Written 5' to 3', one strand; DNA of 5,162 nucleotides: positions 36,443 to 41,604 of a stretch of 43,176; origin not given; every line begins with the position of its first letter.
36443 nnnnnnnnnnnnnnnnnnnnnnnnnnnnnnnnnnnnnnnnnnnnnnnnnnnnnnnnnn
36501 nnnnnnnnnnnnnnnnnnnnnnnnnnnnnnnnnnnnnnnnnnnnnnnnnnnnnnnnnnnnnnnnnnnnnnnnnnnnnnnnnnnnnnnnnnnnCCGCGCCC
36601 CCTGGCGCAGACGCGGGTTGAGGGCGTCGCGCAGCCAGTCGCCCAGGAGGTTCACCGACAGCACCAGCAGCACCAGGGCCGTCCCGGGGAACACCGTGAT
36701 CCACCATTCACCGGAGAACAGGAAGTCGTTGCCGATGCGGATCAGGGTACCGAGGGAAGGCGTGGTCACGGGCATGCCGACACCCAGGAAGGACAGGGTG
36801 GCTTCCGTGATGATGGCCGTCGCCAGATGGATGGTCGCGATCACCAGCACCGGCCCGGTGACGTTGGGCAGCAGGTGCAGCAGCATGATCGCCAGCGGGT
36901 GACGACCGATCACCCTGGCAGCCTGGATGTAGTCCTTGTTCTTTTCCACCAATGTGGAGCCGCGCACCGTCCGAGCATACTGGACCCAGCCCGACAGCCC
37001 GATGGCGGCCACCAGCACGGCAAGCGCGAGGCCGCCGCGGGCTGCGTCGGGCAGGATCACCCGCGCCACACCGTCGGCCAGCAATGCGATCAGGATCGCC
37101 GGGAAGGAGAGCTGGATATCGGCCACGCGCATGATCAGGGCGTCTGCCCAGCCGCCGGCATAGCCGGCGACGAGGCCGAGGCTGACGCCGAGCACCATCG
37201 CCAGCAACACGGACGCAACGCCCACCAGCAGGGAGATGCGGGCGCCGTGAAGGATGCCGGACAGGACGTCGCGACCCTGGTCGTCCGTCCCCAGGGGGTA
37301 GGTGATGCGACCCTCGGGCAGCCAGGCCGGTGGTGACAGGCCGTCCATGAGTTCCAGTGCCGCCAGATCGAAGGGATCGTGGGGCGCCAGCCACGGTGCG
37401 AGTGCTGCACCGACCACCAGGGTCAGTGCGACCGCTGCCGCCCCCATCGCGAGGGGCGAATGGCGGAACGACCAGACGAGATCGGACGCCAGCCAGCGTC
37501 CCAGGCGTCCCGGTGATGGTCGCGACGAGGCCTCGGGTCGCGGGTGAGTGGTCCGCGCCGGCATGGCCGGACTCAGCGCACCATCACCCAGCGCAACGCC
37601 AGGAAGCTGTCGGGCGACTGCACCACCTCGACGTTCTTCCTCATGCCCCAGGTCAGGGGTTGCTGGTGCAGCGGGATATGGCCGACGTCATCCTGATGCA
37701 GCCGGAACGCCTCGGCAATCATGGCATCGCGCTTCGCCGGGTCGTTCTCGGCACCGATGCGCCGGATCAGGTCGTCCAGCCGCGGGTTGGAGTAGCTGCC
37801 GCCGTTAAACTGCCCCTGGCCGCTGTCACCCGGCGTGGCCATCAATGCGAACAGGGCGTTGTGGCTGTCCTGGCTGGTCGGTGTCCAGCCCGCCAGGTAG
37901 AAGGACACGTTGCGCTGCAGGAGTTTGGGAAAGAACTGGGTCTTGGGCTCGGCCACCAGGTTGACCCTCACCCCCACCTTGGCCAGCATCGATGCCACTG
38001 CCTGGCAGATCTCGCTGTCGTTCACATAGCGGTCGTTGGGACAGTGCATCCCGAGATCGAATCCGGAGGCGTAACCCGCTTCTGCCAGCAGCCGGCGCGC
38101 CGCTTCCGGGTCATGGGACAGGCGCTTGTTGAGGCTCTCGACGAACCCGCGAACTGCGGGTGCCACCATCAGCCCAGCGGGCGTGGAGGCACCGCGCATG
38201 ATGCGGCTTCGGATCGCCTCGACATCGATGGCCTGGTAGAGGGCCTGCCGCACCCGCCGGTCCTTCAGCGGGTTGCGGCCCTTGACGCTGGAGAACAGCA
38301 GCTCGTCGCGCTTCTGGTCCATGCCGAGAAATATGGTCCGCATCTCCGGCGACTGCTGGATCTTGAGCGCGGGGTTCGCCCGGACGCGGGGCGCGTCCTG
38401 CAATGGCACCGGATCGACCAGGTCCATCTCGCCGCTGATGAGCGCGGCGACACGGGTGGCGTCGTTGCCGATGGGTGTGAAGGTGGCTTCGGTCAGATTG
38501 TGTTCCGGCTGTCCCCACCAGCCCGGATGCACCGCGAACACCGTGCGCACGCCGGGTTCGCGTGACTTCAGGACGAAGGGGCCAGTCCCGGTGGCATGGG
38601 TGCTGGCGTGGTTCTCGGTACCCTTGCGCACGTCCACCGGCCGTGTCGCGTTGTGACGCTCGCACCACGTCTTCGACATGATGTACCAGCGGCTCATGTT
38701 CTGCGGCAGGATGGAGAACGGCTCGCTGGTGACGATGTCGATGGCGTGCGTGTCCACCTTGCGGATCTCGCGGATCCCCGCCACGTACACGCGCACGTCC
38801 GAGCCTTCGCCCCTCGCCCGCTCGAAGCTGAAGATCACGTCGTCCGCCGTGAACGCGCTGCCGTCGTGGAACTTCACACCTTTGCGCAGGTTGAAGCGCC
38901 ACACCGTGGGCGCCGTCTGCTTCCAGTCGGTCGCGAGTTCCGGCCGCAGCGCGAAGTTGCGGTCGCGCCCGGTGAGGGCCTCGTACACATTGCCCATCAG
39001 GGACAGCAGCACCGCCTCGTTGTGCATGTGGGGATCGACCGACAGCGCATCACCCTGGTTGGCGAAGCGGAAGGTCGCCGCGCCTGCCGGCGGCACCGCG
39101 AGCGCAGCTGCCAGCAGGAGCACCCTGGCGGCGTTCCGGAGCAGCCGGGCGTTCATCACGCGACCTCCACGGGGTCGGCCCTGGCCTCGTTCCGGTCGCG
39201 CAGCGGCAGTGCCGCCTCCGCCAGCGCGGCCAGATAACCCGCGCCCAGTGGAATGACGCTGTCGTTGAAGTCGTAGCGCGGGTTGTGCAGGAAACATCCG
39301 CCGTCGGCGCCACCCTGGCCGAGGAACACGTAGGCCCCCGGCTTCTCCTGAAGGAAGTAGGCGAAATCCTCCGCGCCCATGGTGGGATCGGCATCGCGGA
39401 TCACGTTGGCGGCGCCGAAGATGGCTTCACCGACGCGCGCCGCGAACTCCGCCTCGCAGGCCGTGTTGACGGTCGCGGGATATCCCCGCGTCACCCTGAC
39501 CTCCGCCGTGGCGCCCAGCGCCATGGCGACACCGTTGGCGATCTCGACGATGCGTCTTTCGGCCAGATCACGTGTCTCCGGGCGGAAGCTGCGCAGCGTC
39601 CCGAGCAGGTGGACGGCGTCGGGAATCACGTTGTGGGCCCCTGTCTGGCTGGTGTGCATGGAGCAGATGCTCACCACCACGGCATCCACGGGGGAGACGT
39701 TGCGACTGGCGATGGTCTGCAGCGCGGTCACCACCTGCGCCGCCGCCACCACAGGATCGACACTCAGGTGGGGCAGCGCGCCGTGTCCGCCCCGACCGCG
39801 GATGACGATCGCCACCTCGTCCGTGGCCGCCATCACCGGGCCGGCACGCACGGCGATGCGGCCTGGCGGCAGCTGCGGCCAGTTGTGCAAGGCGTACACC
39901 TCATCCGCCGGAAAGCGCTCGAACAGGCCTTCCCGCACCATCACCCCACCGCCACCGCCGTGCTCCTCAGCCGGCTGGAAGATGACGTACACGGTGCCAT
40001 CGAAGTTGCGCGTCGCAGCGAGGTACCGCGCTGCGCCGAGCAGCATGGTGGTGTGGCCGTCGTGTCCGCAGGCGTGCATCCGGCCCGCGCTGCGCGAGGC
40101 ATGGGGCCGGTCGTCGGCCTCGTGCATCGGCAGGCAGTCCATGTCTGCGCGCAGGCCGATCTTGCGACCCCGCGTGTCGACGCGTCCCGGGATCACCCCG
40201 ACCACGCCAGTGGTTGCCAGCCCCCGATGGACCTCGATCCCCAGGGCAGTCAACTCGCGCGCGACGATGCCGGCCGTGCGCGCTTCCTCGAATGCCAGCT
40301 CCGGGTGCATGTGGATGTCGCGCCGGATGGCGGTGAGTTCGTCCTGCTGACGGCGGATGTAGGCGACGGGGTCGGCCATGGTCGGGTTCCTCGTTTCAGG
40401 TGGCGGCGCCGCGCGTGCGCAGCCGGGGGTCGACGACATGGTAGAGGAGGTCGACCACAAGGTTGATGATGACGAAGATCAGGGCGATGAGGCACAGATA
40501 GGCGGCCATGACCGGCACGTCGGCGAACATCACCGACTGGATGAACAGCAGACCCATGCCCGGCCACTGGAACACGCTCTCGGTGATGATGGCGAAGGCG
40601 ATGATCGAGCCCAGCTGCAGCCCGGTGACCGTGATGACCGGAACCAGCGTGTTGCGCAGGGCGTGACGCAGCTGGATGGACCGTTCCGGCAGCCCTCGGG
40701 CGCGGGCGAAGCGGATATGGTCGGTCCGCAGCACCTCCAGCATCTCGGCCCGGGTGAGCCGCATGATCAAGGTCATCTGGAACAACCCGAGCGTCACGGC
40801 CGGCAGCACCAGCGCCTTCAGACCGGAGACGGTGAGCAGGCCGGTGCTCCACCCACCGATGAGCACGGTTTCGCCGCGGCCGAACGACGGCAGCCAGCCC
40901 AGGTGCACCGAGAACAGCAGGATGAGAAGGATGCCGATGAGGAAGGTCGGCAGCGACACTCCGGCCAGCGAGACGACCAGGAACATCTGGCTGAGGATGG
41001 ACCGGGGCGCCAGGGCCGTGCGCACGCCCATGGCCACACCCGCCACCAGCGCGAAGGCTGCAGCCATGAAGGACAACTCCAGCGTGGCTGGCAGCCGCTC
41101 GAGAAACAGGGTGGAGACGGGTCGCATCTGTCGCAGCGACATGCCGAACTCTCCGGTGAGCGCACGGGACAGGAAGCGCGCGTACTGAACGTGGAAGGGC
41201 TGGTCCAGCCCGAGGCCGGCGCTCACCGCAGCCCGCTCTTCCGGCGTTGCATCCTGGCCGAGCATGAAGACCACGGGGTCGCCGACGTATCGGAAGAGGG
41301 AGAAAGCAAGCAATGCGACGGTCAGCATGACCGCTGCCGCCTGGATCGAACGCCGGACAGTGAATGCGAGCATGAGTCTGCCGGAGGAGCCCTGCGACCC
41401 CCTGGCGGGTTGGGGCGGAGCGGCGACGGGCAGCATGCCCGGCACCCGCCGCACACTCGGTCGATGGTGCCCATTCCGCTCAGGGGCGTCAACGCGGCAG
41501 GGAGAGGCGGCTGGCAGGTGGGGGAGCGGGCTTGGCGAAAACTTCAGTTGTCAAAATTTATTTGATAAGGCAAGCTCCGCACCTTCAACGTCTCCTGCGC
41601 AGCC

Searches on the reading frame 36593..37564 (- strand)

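Call 9: search_protein_families(library=pfam, proteins=[window:36593-37564:-], max_evalue=0.00001)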
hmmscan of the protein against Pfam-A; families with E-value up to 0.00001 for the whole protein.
window:36593-37564:- (324 aa): 2 families
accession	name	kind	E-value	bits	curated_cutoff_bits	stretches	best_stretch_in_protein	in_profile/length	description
PF00528.27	BPD_transp_1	-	1e-23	84.5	26.4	1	126-321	1-184/184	Binding-protein-dependent transport system inner membrane component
PF12911.12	OppC_N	-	1.3e-07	31.9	23.9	1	28-66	5-43/53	N-terminal TM domain of oligopeptide transport permease C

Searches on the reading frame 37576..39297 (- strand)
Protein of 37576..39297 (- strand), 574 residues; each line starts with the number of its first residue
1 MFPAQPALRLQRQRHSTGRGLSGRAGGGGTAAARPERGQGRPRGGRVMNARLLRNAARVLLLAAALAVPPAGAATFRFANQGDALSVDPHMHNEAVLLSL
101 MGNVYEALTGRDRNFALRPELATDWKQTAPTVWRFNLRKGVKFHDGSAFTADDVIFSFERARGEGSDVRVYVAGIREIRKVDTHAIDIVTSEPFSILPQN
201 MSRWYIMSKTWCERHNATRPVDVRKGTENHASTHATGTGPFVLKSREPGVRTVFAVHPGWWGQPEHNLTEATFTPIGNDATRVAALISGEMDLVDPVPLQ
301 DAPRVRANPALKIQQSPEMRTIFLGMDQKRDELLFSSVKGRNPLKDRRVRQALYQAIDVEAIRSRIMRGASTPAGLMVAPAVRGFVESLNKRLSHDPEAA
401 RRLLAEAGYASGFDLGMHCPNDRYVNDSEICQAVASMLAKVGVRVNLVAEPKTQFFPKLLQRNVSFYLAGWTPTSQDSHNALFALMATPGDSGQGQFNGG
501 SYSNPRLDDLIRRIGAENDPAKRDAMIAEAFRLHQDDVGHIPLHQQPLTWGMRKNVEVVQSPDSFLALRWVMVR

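Call 9: search_protein_families(library=pfam, proteins=[window:37576-39297:-], max_evalue=0.00001)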
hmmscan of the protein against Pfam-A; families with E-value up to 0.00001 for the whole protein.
window:37576-39297:- (574 aa): 1 family
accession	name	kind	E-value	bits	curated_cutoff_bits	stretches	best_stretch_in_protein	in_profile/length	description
PF00496.27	SBP_bac_5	-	1.8e-82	277.9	32.4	1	117-488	2-363/368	Bacterial extracellular solute-binding proteins, family 5 Middle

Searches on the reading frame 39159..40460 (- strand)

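Call 9: search_protein_families(library=pfam, proteins=[window:39159-40460:-], max_evalue=0.00001)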
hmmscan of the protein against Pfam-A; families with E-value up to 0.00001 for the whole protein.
window:39159-40460:- (434 aa): 2 families
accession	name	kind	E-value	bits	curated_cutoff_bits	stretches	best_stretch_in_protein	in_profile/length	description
PF01546.33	Peptidase_M20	-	7.5e-44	150.5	24.6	1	103-415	2-205/206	Peptidase family M20/M25/M40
PF07687.19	M20_dimer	-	5.3e-07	30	21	1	217-309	10-100/107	Peptidase dimerisation domain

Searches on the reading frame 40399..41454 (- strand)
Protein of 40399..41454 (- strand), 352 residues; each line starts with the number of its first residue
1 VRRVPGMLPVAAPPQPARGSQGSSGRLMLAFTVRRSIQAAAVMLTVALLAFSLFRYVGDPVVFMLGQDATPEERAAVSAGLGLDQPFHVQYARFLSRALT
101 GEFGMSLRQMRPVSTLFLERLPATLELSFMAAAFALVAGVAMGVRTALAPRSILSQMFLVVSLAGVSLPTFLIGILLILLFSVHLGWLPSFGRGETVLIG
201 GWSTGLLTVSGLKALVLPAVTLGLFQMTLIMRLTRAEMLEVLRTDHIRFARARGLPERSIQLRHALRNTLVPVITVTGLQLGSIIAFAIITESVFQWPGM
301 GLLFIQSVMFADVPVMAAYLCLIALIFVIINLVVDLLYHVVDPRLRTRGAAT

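Call 9: search_protein_families(library=pfam, proteins=[window:40399-41454:-], max_evalue=0.00001)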
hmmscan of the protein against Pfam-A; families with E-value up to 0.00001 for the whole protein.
window:40399-41454:- (352 aa): 2 families
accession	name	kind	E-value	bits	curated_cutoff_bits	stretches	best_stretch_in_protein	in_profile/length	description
PF00528.27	BPD_transp_1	-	7.2e-35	120.8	26.4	1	139-346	1-183/184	Binding-protein-dependent transport system inner membrane component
PF19300.4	BPD_transp_1_N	-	1.3e-13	51.5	23.8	1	28-127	1-113/114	Binding-prot-dependent transport system membrane comp, N-term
